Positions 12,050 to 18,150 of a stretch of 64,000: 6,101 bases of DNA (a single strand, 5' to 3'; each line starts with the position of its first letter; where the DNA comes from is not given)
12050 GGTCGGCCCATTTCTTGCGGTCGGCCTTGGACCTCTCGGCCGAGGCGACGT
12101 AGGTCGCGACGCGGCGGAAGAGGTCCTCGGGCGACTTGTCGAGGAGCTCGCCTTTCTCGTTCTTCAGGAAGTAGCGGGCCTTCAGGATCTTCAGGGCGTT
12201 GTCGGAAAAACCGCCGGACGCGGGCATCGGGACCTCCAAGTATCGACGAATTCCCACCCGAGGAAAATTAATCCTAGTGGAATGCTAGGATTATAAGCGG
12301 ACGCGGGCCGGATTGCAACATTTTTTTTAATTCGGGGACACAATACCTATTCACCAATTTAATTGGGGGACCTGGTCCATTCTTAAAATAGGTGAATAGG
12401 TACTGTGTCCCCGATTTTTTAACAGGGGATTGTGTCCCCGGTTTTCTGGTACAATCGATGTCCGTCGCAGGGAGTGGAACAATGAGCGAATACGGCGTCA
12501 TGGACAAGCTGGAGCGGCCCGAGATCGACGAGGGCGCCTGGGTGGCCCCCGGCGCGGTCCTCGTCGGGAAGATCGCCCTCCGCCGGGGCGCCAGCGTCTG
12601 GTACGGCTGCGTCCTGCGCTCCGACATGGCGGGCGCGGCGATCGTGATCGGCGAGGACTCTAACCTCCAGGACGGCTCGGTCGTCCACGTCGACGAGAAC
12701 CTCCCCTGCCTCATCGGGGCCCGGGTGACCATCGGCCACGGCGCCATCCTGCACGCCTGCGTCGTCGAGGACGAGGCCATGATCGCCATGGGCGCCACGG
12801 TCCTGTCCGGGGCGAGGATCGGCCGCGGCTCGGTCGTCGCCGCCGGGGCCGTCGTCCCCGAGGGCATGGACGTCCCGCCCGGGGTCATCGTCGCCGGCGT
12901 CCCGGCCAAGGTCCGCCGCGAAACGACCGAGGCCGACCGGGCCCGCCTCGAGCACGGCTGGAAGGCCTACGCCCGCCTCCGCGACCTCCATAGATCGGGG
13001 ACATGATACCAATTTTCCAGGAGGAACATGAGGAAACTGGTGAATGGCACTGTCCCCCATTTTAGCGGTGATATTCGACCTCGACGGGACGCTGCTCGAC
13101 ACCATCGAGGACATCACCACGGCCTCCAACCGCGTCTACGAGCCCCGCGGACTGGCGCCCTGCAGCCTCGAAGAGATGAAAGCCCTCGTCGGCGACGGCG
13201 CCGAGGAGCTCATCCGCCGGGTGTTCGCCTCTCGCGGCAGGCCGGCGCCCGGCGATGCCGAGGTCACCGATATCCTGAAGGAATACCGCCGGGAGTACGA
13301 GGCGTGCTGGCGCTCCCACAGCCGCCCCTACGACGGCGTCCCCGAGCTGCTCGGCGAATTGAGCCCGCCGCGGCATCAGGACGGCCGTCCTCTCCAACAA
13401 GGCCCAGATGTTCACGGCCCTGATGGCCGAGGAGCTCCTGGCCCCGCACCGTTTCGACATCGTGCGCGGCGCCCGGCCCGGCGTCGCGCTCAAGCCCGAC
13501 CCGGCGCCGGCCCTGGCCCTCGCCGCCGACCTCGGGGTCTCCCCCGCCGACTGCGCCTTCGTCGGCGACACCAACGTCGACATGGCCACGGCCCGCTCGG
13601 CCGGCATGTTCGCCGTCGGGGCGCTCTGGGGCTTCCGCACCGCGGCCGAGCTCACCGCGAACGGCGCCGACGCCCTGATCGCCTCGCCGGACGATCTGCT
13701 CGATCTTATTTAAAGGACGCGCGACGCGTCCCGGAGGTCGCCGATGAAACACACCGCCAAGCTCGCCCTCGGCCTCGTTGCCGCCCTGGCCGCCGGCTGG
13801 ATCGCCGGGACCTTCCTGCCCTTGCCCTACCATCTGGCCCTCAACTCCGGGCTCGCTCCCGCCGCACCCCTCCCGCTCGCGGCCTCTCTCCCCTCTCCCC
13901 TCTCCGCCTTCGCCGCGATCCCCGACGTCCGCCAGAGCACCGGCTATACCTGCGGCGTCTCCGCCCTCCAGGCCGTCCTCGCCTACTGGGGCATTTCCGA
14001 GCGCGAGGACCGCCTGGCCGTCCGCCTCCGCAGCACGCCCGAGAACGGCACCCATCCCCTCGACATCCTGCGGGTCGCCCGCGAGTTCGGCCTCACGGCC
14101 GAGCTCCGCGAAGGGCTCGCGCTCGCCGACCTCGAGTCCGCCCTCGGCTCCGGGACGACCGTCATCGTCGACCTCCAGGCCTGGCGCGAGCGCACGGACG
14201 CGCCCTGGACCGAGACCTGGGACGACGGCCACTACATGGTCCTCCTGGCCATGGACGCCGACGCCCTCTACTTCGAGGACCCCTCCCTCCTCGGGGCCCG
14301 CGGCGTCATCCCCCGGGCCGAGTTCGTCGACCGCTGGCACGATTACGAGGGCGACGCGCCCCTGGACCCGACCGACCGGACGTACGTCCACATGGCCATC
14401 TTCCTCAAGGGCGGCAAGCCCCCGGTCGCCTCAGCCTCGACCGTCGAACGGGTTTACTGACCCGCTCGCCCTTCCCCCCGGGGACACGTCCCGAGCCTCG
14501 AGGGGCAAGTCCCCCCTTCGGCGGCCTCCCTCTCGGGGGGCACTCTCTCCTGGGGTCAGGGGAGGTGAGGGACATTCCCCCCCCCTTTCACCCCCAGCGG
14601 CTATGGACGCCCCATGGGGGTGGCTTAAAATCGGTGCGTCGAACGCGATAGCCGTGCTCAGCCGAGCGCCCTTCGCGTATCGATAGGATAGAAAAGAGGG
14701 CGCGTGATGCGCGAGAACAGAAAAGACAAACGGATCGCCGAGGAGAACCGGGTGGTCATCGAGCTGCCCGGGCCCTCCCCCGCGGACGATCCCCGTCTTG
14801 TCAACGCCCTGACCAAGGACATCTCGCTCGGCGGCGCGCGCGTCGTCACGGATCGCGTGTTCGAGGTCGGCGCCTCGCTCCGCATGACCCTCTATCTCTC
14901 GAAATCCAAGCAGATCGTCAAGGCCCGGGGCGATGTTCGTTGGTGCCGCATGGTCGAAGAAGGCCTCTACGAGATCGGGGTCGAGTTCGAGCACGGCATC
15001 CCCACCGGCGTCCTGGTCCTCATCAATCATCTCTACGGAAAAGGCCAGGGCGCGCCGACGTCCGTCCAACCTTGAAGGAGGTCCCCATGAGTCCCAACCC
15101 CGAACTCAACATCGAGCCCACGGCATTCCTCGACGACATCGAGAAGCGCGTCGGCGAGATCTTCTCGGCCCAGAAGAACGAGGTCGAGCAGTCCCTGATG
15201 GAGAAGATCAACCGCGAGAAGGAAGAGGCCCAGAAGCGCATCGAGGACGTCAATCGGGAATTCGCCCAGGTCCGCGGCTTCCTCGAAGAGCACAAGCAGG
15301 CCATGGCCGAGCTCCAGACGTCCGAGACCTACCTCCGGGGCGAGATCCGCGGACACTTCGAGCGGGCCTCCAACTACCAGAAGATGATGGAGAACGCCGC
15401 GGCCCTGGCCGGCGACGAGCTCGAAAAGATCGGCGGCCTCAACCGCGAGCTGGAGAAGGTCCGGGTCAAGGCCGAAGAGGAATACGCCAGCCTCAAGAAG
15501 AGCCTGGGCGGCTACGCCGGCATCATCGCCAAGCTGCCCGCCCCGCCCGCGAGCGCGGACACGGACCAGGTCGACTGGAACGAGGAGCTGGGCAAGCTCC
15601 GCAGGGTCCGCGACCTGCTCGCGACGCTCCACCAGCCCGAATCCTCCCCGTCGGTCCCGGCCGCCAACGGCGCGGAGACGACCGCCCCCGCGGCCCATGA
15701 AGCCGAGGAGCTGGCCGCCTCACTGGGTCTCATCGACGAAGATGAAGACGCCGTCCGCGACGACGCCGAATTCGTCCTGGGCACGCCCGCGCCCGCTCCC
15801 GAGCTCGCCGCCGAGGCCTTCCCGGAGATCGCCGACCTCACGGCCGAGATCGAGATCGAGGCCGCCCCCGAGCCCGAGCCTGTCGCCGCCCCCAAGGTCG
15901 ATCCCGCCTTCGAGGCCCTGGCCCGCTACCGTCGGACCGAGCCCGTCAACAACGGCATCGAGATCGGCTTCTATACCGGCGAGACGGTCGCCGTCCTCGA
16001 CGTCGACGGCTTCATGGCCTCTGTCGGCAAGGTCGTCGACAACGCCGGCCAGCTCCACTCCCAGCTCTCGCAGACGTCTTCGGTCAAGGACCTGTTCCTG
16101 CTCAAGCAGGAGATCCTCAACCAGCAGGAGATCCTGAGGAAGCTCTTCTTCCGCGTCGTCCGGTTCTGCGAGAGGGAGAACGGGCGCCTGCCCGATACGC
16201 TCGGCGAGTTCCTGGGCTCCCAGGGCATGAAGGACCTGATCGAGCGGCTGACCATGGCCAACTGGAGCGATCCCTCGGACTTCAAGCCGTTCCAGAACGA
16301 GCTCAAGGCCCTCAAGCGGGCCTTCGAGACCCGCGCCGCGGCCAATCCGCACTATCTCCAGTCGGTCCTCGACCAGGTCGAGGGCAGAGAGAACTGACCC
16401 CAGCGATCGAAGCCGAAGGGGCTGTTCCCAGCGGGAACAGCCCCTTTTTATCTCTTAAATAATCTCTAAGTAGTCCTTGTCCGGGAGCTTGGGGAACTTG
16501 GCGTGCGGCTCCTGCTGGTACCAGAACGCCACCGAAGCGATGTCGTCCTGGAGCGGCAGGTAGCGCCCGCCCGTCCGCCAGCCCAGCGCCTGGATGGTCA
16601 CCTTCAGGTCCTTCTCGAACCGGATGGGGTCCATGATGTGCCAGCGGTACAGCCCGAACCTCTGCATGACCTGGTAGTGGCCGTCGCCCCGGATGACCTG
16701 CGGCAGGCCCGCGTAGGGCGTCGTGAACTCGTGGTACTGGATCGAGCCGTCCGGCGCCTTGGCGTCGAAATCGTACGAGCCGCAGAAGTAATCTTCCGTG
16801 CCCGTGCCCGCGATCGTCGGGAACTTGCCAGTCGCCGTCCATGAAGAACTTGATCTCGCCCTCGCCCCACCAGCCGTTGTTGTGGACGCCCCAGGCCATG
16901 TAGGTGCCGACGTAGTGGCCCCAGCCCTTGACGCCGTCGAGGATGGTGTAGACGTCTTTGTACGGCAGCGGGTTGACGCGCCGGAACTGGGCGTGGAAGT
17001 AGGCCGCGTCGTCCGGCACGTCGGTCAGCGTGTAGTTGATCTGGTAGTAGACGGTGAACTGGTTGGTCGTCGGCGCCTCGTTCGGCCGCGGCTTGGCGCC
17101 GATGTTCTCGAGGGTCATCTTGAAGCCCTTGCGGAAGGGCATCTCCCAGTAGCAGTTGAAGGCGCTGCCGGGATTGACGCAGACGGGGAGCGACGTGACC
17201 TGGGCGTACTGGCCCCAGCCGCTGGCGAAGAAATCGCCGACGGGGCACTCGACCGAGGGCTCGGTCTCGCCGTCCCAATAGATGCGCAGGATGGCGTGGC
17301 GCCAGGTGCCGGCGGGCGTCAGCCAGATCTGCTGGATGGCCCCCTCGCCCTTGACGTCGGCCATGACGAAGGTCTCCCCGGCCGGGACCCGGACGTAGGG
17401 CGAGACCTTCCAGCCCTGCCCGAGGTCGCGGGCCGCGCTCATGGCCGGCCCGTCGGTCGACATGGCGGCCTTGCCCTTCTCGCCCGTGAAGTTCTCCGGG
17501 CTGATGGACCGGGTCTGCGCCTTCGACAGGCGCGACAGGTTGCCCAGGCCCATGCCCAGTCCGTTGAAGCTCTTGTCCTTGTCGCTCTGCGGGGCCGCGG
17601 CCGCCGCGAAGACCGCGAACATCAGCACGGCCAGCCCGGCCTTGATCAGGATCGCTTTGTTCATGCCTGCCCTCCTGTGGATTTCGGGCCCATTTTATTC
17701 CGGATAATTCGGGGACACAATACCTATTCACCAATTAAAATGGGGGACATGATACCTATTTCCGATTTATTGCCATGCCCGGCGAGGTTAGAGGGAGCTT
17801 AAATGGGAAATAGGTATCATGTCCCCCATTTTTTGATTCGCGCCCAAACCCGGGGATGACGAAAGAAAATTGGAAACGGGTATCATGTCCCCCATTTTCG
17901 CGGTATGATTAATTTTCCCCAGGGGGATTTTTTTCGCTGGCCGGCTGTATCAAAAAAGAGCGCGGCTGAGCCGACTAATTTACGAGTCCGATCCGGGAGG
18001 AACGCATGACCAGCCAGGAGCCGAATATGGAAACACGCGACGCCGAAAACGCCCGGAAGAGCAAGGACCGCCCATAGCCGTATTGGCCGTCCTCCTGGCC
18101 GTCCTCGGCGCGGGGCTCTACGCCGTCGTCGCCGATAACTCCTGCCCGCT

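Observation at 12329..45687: Interspersed ~27-nt inverted-repeat family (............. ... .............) at 9 or more mostly intergenic sites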

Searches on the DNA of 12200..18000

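Call 78: search_rna_families(source=window, start=12200, end=18000, threshold=evalue, max_evalue=1)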
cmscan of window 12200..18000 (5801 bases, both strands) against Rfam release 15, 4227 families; matches with E-value up to 1: 4.
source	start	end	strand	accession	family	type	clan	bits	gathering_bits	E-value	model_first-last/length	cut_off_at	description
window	17736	17831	-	RF04057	MIR1432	Gene; miRNA;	-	37.3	90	0.00023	1-89/89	no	MIR1432 microRNA precursor family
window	12335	12411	+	RF03940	MIR9563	Gene; miRNA;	-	30.8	90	0.0068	1-127/127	no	MIR9563 microRNA precursor family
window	16489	16582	+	RF04162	MIR9662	Gene; miRNA;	-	24.5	80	0.91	1-100/100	no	MIR9662 microRNA precursor family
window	12333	12413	+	RF04100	mir-493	Gene; miRNA;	-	24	68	0.67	15-77/89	no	mir-493 microRNA precursor family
